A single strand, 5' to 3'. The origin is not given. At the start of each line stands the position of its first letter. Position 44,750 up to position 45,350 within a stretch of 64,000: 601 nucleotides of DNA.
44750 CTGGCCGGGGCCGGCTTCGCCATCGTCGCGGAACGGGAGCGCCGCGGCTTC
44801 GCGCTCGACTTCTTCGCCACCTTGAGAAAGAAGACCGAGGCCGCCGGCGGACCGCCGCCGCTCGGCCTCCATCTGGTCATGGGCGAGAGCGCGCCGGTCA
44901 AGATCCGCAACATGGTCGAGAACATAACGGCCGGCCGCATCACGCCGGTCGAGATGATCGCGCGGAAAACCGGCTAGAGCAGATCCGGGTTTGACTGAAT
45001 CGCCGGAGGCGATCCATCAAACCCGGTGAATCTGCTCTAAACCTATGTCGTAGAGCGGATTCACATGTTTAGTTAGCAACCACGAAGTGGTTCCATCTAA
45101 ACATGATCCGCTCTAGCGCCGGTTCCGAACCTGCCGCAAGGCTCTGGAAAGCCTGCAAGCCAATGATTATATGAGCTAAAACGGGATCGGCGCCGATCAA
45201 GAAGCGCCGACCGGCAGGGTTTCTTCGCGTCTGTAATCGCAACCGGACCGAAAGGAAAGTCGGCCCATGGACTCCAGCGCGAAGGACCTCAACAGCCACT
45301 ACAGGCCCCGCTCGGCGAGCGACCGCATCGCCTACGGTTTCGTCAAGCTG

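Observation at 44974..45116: Twin-hairpin ~143-bp intergenic element: two 66-bp units, fixed 11-bp spacer, conserved TCA bulge, three loci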

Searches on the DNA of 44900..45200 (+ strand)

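Call 13: search_dna_similar(query=window:44974-45116:+, collection=plasmids, mode=distant, max_evalue=0.001, max_rows=40)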
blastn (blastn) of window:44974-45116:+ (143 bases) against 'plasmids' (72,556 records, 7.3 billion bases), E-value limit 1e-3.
No match.

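Call 20: search_rna_families(source=window, start=44900, end=45200, threshold=evalue, max_evalue=10)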
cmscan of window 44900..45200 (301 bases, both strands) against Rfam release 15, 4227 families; matches with E-value up to 10: 2.
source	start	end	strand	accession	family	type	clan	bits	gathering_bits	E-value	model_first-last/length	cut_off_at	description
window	45054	45114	+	RF03898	mir-7616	Gene; miRNA;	-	16.8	100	1.4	1-67/67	no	mir-7616 microRNA precursor family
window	44975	45041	+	RF03688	mir-3045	Gene; miRNA;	-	15.5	90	1.8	1-75/75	no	mir-3045 microRNA precursor family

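Call 27: build_rna_model(alignment_id=A1, structure=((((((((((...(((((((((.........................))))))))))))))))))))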
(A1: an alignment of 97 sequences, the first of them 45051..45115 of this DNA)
Model R1 built from alignment A1 (97 sequences, 66 columns); structure: as given.
model positions 64; base pairs 19; branch points 0; effective number of sequences 5.56; information 0.875 bits per position. Calibrated on 0.2 Mb of random sequence (short: E-values are rough).
structure used (alignment columns):
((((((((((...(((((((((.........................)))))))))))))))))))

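Call 28: search_with_rna_model(model_id=R1, source=window, max_evalue=10, filters=off)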
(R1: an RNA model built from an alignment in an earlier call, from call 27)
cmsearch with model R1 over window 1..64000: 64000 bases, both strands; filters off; matches with E-value up to 10: 22.
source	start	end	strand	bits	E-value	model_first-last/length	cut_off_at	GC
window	45051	45115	+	74.3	1.4e-22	1-64/64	no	0.43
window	44975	45039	-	69.8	4.6e-21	1-64/64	no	0.54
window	24456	24519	+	69.3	6.8e-21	1-64/64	no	0.55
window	50660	50724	+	65.2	1.8e-19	1-64/64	no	0.52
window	50584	50648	-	57.9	5e-17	1-64/64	no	0.49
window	45051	45115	-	45.6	7.6e-13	1-64/64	no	0.43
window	44975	45039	+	41.5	1.8e-11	1-64/64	no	0.54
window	24456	24519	-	34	6.7e-09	1-64/64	no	0.55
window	50660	50724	-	32.2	2.6e-08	1-64/64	no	0.52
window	50584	50648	+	31.6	4.3e-08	1-64/64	no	0.49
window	28495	28536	+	15.2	0.016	13-54/64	no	0.67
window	28496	28536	-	11.8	0.22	14-54/64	no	0.68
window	11631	11690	-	11.2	0.37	1-64/64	no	0.63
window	60314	60341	+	9.5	1.3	1-64/64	no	0.68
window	3490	3529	+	9.2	1.6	1-64/64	no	0.75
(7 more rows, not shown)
